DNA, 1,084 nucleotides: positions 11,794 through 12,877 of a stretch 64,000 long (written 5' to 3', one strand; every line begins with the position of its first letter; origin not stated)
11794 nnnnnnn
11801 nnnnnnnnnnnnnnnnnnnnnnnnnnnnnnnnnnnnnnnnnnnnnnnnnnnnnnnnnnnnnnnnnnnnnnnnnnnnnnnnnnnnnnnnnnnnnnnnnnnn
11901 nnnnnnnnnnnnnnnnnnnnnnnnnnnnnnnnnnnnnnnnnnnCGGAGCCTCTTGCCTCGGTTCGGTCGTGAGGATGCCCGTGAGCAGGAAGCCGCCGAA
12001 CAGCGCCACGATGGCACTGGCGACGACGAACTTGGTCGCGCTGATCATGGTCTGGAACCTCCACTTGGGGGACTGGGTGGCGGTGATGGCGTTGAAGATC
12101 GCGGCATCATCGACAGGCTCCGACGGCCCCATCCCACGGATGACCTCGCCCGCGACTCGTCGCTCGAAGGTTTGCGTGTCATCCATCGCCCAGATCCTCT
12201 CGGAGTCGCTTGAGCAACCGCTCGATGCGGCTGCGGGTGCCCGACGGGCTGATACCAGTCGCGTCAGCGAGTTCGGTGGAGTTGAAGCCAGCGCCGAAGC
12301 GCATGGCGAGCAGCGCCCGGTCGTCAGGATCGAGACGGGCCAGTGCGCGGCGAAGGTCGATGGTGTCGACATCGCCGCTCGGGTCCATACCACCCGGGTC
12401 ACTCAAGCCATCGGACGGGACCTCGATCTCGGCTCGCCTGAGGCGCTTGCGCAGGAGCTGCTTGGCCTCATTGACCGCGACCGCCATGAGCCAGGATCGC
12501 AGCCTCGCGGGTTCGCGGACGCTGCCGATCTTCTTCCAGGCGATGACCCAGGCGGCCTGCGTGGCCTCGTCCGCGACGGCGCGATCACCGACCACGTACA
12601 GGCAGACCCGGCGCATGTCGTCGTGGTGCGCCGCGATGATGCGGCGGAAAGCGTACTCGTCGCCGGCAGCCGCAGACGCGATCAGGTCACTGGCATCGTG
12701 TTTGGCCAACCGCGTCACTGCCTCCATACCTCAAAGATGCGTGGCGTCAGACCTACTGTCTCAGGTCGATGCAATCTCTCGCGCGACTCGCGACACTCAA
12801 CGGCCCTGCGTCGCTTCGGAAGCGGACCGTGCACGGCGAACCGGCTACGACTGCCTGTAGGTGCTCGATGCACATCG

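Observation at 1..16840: Array of four translationally coupled ECF sigma / anti-sigma pairs with large propeller-repeat ectodomains, interleaved with secreted proteins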

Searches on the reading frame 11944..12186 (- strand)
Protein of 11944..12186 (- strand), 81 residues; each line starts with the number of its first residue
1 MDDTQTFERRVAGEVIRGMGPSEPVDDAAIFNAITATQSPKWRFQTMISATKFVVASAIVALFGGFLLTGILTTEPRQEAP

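Call 18: find_related_loci(query=A3, collection=genome_contigs, flank=10000)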
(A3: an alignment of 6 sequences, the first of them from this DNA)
Query A3 (81 aa) in genome_contigs; peptide patterns used: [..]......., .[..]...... (x = any residue, [..] = any of these).
61 stretches matched a pattern; 21 encode a relative of the query (tblastn E <= 1e-3); 21 distinct loci.
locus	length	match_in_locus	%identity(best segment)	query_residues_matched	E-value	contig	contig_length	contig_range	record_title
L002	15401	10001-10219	74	1-73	6e-33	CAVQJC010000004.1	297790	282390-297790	MAG: uncultured Chloroflexia bacterium isolate MFD09779.bin.2.210 genome assembly, contig: contig_22964, whole genome sh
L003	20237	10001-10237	68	1-79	3e-31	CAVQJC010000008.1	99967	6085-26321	MAG: uncultured Chloroflexia bacterium isolate MFD09779.bin.2.210 genome assembly, contig: contig_31085, whole genome sh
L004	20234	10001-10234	65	1-79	2e-28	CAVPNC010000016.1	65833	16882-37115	MAG: uncultured Chloroflexia bacterium isolate MFD09964.bin.2.136 genome assembly, contig: contig_51191, whole genome sh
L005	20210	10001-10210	69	10-79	4e-28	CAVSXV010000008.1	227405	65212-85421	MAG: uncultured Chloroflexia bacterium isolate MFD05684.bin.2.109 genome assembly, contig: contig_37719, whole genome sh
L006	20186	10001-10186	77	20-81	2e-27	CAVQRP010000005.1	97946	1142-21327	MAG: uncultured Chloroflexia bacterium isolate MFD09779.bin.2.236 genome assembly, contig: contig_18639, whole genome sh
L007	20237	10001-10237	68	1-79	6e-26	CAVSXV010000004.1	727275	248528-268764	MAG: uncultured Chloroflexia bacterium isolate MFD05684.bin.2.109 genome assembly, contig: contig_11887, whole genome sh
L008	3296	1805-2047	67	1-81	7e-24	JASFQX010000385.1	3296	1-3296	MAG: Chloroflexota bacterium isolate D0819U12remetaG_Bin_354 D0819U12remetaG_FD_scaffold_3086_c1, whole genome shotgun s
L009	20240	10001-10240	67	1-81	3e-23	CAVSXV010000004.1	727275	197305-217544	MAG: uncultured Chloroflexia bacterium isolate MFD05684.bin.2.109 genome assembly, contig: contig_11887, whole genome sh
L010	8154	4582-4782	66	10-75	4e-23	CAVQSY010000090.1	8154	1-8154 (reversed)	MAG: uncultured Chloroflexia bacterium isolate MFD09964.bin.2.200 genome assembly, contig: contig_9190, whole genome sho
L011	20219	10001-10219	58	1-74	3e-22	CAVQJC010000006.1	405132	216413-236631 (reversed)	MAG: uncultured Chloroflexia bacterium isolate MFD09779.bin.2.210 genome assembly, contig: contig_28340, whole genome sh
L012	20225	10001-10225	58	1-76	6e-22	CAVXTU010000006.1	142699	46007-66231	MAG: uncultured Chloroflexia bacterium isolate MFD05684.bin.2.84 genome assembly, contig: contig_46762, whole genome sho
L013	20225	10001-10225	55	1-76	4e-21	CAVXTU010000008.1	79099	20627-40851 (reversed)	MAG: uncultured Chloroflexia bacterium isolate MFD05684.bin.2.84 genome assembly, contig: contig_72134, whole genome sho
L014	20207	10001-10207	55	1-69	7e-21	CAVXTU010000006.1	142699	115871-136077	MAG: uncultured Chloroflexia bacterium isolate MFD05684.bin.2.84 genome assembly, contig: contig_46762, whole genome sho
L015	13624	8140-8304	65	1-55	3e-20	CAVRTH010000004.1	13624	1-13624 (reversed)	MAG: uncultured Chloroflexia bacterium isolate MFD02923.bin.2.100 genome assembly, contig: contig_16553, whole genome sh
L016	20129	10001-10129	79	37-79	6e-19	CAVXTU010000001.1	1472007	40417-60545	MAG: uncultured Chloroflexia bacterium isolate MFD05684.bin.2.84 genome assembly, contig: contig_16614, whole genome sho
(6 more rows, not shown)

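Call 53: search_solved_structures(query=A2, max_evalue=10)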
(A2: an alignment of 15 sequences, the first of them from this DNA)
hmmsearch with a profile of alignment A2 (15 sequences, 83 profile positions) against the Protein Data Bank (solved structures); distinct sequences matched with E-value up to 10: 1.
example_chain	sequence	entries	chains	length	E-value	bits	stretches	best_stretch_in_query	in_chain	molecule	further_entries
7d5i_B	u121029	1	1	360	0.79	13.1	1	15-67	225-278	Integral membrane cytochrome D ubiquinol oxidase (Subunit II) CydB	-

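Call 64: search_protein_representatives(alignment_id=A6)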
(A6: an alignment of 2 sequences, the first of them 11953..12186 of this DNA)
Query: 2 sequences, 78 profile positions. Proteins with E-value up to 0.001 (for the whole library): 485; up to 1e-10: 239; up to 1e-30: 8. The best 150 are listed.
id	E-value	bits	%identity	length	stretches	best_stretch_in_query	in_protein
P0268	2.5e-35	136.4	-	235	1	1-78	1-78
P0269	1.2e-31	124.6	-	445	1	1-78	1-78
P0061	1.5e-31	124.3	-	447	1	1-77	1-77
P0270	2.7e-31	123.5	-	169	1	1-78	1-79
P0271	5.3e-31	122.5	-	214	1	1-70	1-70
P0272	7.4e-31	122.1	-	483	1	1-77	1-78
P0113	7.4e-31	122.1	-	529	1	1-78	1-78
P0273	9.0e-31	121.8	-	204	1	1-78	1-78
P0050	1.1e-30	121.5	-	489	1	1-78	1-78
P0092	1.3e-30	121.3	-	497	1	1-78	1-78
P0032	2.2e-30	120.6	-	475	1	1-78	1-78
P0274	3.5e-30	119.9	-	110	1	1-75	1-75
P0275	3.6e-30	119.9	-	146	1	1-78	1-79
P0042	3.7e-30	119.8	-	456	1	1-76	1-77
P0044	3.9e-30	119.8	-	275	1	1-77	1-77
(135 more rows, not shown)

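Call 66: search_protein_families(library=pfam, alignment_id=A8, max_evalue=0.001)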
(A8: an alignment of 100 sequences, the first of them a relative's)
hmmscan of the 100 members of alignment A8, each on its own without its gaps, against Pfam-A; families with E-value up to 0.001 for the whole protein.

A. member 1, P0269 (445 aa): 4 families
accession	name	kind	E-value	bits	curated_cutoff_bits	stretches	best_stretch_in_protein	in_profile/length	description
PF16819.11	DUF5074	-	6.3e-10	39.1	27.2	1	347-433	117-202/353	Domain of unknown function (DUF5074)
PF21959.2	DUF6923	-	1.3e-09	38.7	27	0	77-189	69-171/234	Repeat of unknown function (DUF6923)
PF24684.1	Vgb_lyase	-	1.4e-07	31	50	1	377-439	100-208/290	Virginiamycin B lyase family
PF08450.18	SGL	-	5.2e-05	23.4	26.3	0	113-224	10-122/246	SMP-30/Gluconolactonase/LRE-like region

B. families by the number of members that match (of 100 scanned): 31 families (the first 25 are shown)
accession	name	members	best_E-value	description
PF07494.17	Reg_prop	8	9.5e-08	Two component regulator propeller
PF13418.12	Kelch_4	6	9.8e-42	Galactose oxidase, central domain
PF13964.12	Kelch_6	6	1.9e-32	Kelch motif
PF13229.12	Beta_helix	6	2.8e-32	Right handed beta helix region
PF01344.31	Kelch_1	6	1.2e-30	Kelch motif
PF07646.21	Kelch_2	6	2e-28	Kelch motif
PF13415.12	Kelch_3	6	1.9e-21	Galactose oxidase, central domain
PF07250.17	Glyoxal_oxid_N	6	6e-21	Glyoxal oxidase N-terminus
PF24681.1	Kelch_KLHDC2_KLHL20_DRC7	6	1.3e-20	KLHDC2/KLHL20/DRC7 Kelch-repeats domain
PF05048.19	NosD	6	4.3e-20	Periplasmic copper-binding protein (NosD)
PF24981.1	Beta-prop_ATRN-LZTR1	5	3.9e-13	Attractin/LZTR1 beta-propeller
PF21959.2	DUF6923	5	1.3e-09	Repeat of unknown function (DUF6923)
PF25210.1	Kelch_FKB95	5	4.5e-09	FKB95, Kelch-repeats domain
PF01095.25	Pectinesterase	5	1.6e-08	Pectinesterase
PF17164.10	DUF5122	3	4.7e-08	Domain of unknown function (DUF5122) beta-propeller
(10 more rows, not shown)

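Call 94: search_protein_families(library=pfam, alignment_id=A2, max_evalue=10)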
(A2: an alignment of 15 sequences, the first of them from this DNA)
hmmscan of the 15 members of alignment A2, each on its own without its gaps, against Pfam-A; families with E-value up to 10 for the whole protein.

A. member 1, seq(81 aa): 1 family
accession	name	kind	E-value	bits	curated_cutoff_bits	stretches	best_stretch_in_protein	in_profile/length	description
PF19609.4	DUF6114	-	0.05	14.7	27.9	1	30-70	52-92/106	Family of unknown function (DUF6114)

B. families by the number of members that match (of 15 scanned): 6 families
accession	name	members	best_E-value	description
PF13796.11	Sensor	1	0.00019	Putative sensor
PF19609.4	DUF6114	1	0.05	Family of unknown function (DUF6114)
PF04178.18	Got1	1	0.06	Got1/Sft2-like family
PF25228.1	Lips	1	0.07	Lips protein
PF19969.4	VMAP-M8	1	0.083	vWA-MoxR associated protein middle region (VMAP-M) 8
PF04625.18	DEC-1_N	1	0.3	DEC-1 protein, N-terminal region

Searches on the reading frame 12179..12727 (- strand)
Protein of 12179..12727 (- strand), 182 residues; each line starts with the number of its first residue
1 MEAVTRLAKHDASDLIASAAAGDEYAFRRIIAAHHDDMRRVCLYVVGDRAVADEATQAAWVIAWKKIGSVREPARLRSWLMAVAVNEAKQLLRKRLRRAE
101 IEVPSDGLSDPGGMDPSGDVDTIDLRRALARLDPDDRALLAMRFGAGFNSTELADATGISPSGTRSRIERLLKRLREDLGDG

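Call 6: search_protein_families(library=pfam, proteins=[window:12179-12727:-], max_evalue=0.1)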
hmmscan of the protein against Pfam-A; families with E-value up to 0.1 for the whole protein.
window:12179-12727:- (182 aa): 7 families
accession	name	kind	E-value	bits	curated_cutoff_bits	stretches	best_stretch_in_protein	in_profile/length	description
PF04542.20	Sigma70_r2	-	1.1e-11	44.7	24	1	31-97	2-70/71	Sigma-70 region 2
PF08281.18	Sigma70_r4_2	-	4.6e-08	33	25.7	1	124-175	3-54/54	Sigma-70, region 4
PF04545.22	Sigma70_r4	-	5.5e-08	32.7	24.1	1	128-177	1-50/50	Sigma-70, region 4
PF13412.12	HTH_24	-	0.00044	20.2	21.9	1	150-173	20-43/48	Winged helix-turn-helix DNA-binding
PF07638.17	Sigma70_ECF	-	0.00092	19.6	21.1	1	127-168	131-172/185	ECF sigma factor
PF13404.12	HTH_AsnC-type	-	0.01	16.1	27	1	151-171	21-41/42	AsnC-type helix-turn-helix domain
PF22029.2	PhyR_sigma2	-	0.051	14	27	0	31-82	1-52/55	Sigma2 domain of PhyR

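Call 25: search_protein_families(library=ncbifam, proteins=[window:12179-12727:-], max_evalue=0.01)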
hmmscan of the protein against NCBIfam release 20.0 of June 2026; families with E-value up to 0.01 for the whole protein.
window:12179-12727:- (182 aa): 74 families (the best 25 are shown)
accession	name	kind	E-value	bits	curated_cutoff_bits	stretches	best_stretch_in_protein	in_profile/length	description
TIGR02983.1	SigE-fam_strep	subfamily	3.4e-22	79.1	141.55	1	24-180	5-159/162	SigE family RNA polymerase sigma factor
NF007225.0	PRK09643.1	equivalog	6e-21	75.1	190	1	11-180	13-183/204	RNA polymerase sigma factor SigM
TIGR02937.1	sigma70-ECF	superfamily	7.5e-21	74.5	42.9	1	26-178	2-164/165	sigma-70 family RNA polymerase sigma factor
NF008888.0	PRK11922.1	equivalog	4e-18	65.9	204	1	5-179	10-196/231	RNA polymerase sigma factor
NF004113.0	PRK05602.1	equivalog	3.1e-17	62.9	208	1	11-179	31-201/211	RNA polymerase sigma factor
NF007216.0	PRK09638.1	equivalog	6.8e-17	61.8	194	1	10-180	3-175/180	RNA polymerase sigma factor SigY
TIGR02989.1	Sig-70_gvs1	subfamily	8.8e-17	61.5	124.55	1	26-177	2-156/158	RNA polymerase sigma-70 factor, Rhodopirellula/Verrucomicrobium family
NF009166.1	PRK12513.1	equivalog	4.3e-16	59.2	206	1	9-180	6-187/193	RNA polymerase sigma factor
NF010500.0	PRK13919.1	subfamily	1.3e-14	54.8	226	1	14-179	12-183/186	putative RNA polymerase sigma E protein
NF007227.0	PRK09645.1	subfamily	2.3e-14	53.7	202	1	18-179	6-170/177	sigma-70 family RNA polymerase sigma factor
NF009169.0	PRK12516.1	equivalog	2.8e-14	53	321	1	23-178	8-163/188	RNA polymerase sigma factor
NF009170.0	PRK12517.1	subfamily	4.1e-14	52.4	197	1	12-179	10-176/188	RNA polymerase sigma factor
TIGR02954.1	Sig70_famx3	hypoth_equivalog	1e-13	51.4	188.5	1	14-180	5-168/170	RNA polymerase sigma-70 factor, TIGR02954 family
TIGR02952.1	Sig70_famx2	equivalog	4e-13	49.6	206.45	1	16-175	2-166/170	ECF subfamily RNA polymerase sigma factor, BldN family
NF009199.0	PRK12547.1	subfamily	5.1e-13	48.9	219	1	26-178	7-159/184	RNA polymerase sigma factor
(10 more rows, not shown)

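Call 54: search_solved_structures(query=window:12179-12727:-, max_evalue=0.001)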
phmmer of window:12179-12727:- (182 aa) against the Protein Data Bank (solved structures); distinct sequences matched with E-value up to 0.001: 17.
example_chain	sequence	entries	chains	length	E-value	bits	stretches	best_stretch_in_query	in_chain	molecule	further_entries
6dv9_F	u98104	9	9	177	2.5e-09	40.2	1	17-178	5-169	ECF RNA polymerase sigma factor SigL | RNA polymerase sigma factor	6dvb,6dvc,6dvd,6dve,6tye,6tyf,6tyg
5uxx_A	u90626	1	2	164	2.2e-08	37.1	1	49-178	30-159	RNA polymerase sigma factor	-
4cxf_A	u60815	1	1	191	2.7e-07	33.6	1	11-175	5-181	RNA POLYMERASE SIGMA FACTOR CNRH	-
7qh5_A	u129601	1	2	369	5.6e-07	32.6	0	21-111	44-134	RNA polymerase sigma factor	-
9m9d_F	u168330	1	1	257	6.3e-07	32.4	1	27-179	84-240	ECF RNA polymerase sigma factor SigE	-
9m9e_F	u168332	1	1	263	6.7e-07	32.3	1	27-179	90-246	ECF RNA polymerase sigma factor SigE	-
2q1z_A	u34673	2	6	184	6.7e-07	32.3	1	23-178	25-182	RpoE, ECF SigE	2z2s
9m98_F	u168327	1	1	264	6.8e-07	32.3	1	27-179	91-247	ECF RNA polymerase sigma factor SigE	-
6in7_B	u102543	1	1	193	1.6e-06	31.1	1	12-106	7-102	RNA polymerase sigma-H factor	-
8z6g_B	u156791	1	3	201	1.6e-06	31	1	12-106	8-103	RNA polymerase sigma factor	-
6dxo_A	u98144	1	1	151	2.4e-06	30.5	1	14-86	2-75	RNA polymerase ECF-subfamily sigma factor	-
9isn_F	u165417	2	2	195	1.7e-05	27.8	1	14-176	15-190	ECF sigma factor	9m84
5wuq_A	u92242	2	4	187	2.9e-05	27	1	18-181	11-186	ECF RNA polymerase sigma factor SigW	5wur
2mao_A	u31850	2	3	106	6.3e-05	25.9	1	15-101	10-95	RNA polymerase sigma factor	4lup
2map_A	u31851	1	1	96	9.8e-05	25.3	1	15-101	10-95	RNA polymerase sigma factor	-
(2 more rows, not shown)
